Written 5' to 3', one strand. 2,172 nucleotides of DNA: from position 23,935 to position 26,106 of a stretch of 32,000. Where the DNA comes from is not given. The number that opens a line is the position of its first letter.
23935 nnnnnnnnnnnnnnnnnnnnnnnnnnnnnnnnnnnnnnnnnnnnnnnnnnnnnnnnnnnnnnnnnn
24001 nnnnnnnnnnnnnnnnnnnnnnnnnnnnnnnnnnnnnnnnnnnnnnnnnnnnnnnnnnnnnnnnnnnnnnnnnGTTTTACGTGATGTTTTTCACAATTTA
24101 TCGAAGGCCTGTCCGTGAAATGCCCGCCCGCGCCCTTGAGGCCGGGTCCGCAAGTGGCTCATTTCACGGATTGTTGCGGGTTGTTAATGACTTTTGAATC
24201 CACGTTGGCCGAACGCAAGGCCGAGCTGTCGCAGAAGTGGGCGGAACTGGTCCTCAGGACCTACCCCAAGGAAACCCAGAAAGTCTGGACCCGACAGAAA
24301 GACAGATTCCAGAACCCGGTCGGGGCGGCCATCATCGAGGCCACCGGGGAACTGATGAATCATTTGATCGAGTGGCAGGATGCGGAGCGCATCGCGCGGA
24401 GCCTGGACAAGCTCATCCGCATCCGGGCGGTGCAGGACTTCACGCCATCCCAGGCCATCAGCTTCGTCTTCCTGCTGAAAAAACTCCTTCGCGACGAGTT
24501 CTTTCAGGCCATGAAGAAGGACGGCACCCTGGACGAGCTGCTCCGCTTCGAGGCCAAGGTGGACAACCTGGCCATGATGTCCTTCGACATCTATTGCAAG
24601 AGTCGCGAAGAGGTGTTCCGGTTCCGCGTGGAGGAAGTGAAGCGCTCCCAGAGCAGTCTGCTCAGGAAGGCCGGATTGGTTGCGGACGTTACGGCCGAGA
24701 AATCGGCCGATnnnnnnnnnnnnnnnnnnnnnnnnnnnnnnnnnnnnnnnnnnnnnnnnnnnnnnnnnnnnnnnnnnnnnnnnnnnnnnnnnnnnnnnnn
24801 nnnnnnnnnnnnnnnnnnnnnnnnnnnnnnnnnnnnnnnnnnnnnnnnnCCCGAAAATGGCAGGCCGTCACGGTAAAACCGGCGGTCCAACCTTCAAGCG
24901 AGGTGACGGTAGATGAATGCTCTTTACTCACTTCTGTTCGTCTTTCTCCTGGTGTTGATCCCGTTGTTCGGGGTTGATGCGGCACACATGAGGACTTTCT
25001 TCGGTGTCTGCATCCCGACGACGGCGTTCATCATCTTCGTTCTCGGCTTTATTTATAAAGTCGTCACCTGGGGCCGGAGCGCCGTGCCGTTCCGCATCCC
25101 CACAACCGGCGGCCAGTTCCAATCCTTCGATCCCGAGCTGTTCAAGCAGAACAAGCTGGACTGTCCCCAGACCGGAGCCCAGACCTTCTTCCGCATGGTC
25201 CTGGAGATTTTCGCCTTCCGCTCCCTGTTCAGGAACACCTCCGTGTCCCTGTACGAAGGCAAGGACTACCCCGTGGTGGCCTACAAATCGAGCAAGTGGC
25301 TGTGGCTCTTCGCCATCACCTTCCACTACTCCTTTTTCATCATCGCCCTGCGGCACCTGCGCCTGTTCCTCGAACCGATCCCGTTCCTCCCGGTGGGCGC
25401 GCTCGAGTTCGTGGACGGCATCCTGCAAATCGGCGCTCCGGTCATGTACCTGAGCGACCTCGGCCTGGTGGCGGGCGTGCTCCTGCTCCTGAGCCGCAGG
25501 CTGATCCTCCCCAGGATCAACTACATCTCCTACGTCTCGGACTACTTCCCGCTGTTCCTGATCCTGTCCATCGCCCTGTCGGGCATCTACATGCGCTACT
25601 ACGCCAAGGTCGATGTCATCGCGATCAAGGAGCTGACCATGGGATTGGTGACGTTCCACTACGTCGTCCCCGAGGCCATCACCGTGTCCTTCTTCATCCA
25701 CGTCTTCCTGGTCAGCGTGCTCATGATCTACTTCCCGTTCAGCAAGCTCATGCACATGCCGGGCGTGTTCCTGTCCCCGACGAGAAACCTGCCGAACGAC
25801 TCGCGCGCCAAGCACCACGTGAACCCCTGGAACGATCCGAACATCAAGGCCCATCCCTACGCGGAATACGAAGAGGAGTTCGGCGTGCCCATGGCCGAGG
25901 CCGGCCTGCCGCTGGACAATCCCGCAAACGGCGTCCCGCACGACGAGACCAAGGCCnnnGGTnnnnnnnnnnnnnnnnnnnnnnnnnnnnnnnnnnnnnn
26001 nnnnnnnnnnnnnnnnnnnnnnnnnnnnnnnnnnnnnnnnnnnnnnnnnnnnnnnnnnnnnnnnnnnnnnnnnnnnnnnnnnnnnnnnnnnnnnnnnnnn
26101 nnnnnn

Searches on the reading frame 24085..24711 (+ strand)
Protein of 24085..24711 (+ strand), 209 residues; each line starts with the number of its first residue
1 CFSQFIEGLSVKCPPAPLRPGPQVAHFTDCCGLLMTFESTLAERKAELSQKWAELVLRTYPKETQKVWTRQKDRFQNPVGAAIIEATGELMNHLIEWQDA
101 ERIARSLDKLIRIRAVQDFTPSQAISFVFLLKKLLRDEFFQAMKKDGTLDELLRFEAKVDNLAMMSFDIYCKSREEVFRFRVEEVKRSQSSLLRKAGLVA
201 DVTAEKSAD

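Call 60: search_protein_families(library=pfam, proteins=[window:24085-24711:+], max_evalue=0.00001)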
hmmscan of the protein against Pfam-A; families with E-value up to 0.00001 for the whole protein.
window:24085-24711:+ (209 aa): 1 family
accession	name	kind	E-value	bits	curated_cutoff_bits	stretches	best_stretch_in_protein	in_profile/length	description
PF14361.12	RsbRD_N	-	1.1e-19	71.4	24.3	1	38-138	2-102/104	RsbT co-antagonist protein rsbRD N-terminal domain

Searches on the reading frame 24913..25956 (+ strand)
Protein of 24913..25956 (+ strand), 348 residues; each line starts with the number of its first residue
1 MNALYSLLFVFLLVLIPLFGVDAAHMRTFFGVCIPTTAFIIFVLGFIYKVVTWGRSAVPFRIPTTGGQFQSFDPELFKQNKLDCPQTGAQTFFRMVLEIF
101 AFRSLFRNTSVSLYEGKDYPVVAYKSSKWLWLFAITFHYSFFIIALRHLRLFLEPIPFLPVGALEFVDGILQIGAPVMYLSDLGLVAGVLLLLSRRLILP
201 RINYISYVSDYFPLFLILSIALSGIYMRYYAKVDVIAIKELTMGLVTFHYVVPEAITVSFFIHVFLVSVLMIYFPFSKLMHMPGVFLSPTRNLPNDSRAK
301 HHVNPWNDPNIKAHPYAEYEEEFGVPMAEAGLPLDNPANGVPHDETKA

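Call 60: search_protein_families(library=pfam, proteins=[window:24913-25956:+], max_evalue=0.00001)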
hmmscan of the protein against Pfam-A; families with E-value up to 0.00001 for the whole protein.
window:24913-25956:+ (348 aa): 1 family
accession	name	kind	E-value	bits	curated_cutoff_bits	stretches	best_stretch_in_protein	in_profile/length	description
PF02665.19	Nitrate_red_gam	-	1.9e-12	47.7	22.9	1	126-282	40-199/217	Nitrate reductase gamma subunit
